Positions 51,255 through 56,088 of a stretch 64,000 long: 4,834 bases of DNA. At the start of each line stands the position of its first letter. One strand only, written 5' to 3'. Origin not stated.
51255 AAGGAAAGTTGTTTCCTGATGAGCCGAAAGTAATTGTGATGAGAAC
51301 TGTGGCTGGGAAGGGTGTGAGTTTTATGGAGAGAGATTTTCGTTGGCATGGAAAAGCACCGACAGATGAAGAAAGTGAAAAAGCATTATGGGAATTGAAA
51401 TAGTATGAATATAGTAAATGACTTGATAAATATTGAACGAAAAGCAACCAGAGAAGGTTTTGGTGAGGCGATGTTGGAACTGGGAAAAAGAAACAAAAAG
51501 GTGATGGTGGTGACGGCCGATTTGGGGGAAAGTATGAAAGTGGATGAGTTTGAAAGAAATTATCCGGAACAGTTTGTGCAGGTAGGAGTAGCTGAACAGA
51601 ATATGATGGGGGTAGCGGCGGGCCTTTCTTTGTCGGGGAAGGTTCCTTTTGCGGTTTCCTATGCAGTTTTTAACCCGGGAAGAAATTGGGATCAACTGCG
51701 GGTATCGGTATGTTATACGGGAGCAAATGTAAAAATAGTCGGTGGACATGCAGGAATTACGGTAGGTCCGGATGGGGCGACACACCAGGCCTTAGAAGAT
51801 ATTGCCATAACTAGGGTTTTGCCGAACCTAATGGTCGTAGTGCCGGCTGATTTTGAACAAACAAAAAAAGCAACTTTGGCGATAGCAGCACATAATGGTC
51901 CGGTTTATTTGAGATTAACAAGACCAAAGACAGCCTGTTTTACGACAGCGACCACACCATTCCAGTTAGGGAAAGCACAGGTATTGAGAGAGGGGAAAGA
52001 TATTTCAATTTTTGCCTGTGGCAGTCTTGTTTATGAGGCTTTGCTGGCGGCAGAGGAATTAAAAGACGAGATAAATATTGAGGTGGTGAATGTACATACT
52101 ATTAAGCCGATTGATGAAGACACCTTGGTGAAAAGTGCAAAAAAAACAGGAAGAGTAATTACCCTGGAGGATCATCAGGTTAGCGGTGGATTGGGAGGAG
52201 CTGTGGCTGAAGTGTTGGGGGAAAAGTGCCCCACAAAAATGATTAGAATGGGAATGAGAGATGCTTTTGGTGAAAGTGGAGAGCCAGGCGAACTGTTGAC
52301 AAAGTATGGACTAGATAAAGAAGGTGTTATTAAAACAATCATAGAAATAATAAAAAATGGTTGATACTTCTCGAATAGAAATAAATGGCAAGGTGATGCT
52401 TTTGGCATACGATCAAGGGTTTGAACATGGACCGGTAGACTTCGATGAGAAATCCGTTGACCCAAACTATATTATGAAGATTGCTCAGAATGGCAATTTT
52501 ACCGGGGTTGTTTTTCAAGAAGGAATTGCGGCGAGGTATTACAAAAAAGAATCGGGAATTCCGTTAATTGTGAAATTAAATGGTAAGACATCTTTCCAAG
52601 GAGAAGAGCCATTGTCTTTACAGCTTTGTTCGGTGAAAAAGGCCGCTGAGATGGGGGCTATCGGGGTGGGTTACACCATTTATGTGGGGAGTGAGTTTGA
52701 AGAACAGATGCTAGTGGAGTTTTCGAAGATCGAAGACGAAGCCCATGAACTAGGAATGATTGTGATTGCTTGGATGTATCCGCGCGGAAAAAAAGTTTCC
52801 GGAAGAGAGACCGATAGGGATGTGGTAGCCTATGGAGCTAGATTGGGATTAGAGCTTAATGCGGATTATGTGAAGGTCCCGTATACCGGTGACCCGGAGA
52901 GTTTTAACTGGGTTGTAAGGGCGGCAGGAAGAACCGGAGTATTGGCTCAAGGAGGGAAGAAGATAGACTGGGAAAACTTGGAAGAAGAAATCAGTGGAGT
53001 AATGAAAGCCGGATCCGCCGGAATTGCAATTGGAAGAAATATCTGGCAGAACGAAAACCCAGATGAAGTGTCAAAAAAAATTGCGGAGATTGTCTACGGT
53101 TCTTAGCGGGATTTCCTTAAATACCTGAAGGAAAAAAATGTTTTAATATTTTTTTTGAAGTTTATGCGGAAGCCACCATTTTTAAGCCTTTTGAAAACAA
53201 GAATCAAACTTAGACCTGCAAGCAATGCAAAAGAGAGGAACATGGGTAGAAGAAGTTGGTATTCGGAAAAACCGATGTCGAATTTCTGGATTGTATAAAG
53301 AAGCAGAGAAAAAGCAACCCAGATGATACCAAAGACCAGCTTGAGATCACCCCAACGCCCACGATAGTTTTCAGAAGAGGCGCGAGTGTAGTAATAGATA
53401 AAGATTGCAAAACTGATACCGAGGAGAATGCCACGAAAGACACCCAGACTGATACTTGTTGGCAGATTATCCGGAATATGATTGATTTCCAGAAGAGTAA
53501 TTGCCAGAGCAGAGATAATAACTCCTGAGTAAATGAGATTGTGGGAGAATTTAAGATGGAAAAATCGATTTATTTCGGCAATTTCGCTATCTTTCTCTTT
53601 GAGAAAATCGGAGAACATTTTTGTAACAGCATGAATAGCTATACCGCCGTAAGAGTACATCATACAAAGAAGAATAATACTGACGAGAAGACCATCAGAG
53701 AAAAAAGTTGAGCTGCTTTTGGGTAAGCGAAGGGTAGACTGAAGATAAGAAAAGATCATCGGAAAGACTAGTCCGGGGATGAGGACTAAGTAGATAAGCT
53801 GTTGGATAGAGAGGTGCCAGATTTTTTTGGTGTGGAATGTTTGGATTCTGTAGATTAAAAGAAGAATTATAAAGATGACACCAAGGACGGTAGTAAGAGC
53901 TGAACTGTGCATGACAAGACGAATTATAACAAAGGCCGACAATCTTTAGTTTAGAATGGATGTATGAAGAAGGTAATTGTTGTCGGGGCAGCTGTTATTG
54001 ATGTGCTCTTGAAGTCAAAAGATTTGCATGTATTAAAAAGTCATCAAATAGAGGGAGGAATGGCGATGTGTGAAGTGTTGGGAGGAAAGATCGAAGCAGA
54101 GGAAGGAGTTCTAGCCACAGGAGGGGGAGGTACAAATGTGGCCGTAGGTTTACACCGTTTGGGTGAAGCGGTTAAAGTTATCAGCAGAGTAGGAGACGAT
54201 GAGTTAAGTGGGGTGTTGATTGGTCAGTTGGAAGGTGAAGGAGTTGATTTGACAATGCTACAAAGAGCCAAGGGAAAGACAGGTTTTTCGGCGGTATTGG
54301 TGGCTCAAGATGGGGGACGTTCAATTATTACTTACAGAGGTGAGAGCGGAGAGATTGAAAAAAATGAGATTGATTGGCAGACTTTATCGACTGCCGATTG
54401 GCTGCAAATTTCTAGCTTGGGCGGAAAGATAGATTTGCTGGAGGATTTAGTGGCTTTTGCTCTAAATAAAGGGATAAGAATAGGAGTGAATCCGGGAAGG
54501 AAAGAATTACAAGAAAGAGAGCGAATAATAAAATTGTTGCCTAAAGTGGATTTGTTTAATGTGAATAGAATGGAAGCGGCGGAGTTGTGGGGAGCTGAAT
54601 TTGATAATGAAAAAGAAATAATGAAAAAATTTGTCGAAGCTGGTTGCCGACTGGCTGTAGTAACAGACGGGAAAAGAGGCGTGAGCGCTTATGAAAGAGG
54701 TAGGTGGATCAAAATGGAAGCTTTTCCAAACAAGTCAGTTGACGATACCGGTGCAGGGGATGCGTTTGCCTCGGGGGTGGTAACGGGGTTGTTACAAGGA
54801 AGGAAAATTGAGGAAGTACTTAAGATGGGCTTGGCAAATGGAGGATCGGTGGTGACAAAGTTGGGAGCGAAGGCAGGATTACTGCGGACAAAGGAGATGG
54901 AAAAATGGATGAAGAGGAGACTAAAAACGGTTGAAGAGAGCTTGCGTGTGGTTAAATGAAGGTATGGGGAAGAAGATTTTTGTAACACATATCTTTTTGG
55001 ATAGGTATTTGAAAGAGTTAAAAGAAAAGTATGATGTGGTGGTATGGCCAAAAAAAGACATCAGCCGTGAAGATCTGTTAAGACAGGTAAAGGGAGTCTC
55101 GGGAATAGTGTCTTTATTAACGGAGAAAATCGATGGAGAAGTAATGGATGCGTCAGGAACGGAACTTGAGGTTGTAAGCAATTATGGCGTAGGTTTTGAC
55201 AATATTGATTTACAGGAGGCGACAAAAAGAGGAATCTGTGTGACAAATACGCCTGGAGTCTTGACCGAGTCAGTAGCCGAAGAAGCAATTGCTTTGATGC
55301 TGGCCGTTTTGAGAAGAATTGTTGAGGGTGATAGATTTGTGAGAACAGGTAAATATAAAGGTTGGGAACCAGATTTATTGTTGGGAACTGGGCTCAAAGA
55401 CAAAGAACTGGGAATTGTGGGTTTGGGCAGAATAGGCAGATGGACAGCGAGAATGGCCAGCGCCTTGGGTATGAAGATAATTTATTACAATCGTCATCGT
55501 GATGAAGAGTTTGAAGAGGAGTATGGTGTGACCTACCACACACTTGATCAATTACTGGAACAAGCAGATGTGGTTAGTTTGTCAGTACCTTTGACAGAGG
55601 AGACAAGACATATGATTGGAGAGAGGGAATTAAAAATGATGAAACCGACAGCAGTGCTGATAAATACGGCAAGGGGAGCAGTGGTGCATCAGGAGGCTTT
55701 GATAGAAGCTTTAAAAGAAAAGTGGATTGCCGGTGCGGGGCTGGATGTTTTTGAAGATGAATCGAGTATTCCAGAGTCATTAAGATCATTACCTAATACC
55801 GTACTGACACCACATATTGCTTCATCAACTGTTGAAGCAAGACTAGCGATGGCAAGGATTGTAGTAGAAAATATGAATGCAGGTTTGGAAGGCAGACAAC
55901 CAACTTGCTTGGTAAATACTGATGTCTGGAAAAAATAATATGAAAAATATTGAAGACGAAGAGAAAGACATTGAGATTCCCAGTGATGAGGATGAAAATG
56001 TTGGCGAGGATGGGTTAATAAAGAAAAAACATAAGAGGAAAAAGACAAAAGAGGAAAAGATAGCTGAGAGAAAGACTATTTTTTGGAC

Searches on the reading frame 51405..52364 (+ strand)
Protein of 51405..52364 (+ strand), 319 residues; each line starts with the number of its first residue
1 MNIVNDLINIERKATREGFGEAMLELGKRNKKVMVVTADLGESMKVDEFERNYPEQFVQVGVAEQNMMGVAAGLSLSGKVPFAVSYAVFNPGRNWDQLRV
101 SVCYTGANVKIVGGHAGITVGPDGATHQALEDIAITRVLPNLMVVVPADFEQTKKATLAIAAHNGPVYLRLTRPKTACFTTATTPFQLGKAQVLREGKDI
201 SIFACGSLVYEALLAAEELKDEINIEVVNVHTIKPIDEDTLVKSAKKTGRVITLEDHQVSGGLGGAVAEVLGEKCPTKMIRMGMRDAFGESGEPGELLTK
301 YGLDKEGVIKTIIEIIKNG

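Call 4: search_protein_families(library=pfam, proteins=[window:51405-52364:+], max_evalue=0.01)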
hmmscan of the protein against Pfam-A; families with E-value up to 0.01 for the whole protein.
window:51405-52364:+ (319 aa): 4 families
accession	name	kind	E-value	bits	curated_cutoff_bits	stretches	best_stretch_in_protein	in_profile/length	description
PF02779.29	Transket_pyr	-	2.7e-39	135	27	1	13-175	3-171/174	Transketolase, pyrimidine binding domain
PF02780.25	Transketolase_C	-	2e-33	115.4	25.9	1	189-308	1-124/124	Transketolase, C-terminal domain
PF22613.1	Transketolase_C_1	-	0.00011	22.8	27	1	196-304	10-113/113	Transketolase-like TK C-terminal domain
PF17147.9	PFOR_II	-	0.0096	16.7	27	0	199-270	2-74/102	Pyruvate:ferredoxin oxidoreductase core domain II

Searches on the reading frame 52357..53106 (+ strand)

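Call 68: search_protein_families(library=pfam, proteins=[window:52357-53106:+], max_evalue=0.01)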
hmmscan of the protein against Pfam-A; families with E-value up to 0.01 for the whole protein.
window:52357-53106:+ (249 aa): 1 family
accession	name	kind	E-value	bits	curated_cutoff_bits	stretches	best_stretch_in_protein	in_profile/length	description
PF01791.15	DeoC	-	6.2e-40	137.7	23.8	1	14-231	2-228/229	DeoC/LacD family aldolase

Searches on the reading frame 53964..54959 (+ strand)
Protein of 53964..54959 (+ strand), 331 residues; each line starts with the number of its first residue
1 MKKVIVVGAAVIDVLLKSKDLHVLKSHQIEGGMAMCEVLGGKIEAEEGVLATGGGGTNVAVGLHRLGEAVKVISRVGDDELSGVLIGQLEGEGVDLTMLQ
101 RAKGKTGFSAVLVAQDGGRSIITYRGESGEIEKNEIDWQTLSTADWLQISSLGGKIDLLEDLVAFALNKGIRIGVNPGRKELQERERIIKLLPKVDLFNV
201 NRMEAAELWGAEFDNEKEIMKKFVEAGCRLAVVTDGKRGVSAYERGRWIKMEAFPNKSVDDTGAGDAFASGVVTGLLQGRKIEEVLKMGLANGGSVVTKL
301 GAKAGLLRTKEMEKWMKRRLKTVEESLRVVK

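Call 68: search_protein_families(library=pfam, proteins=[window:53964-54959:+], max_evalue=0.01)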
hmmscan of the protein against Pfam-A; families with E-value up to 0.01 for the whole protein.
window:53964-54959:+ (331 aa): 3 families
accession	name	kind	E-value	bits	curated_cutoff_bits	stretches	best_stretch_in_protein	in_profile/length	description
PF00294.29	PfkB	-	1.2e-50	173.1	25.8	1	1-305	1-298/302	pfkB family carbohydrate kinase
PF08543.17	Phos_pyr_kin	-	5.6e-06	26.4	27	1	187-287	111-222/246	Phosphomethylpyrimidine kinase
PF21897.1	DUF6919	-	0.00077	20.1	27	0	94-145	96-148/183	Domain of unknown function (DUF6919)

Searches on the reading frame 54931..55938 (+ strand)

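Call 68: search_protein_families(library=pfam, proteins=[window:54931-55938:+], max_evalue=0.01)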
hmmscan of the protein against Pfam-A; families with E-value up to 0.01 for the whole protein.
window:54931-55938:+ (335 aa): 7 families
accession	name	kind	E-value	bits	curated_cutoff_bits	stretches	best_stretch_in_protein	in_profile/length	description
PF02826.25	2-Hacid_dh_C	-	2.5e-65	219.6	25.1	1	120-297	1-178/178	D-isomer specific 2-hydroxyacid dehydrogenase, NAD binding domain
PF00389.36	2-Hacid_dh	-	7e-30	103.9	24.6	1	26-329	11-134/134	D-isomer specific 2-hydroxyacid dehydrogenase, catalytic domain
PF03446.21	NAD_binding_2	-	9.7e-08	32.6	21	1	160-266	2-112/161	NAD binding domain of 6-phosphogluconate dehydrogenase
PF03807.23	F420_oxidored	-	4.2e-05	24.5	21.6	1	160-222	2-70/94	NADP oxidoreductase coenzyme F420-dependent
PF07991.19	KARI_N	-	0.00019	21.5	20.6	1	155-255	2-102/165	Acetohydroxy acid isomeroreductase, NADPH-binding domain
PF01262.27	AlaDh_PNT_C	-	0.0022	17.9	23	1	156-247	27-129/214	Alanine dehydrogenase/PNT, C-terminal domain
PF01488.26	Shikimate_DH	-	0.0077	16.8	24.3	0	154-238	9-99/138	Shikimate / quinate 5-dehydrogenase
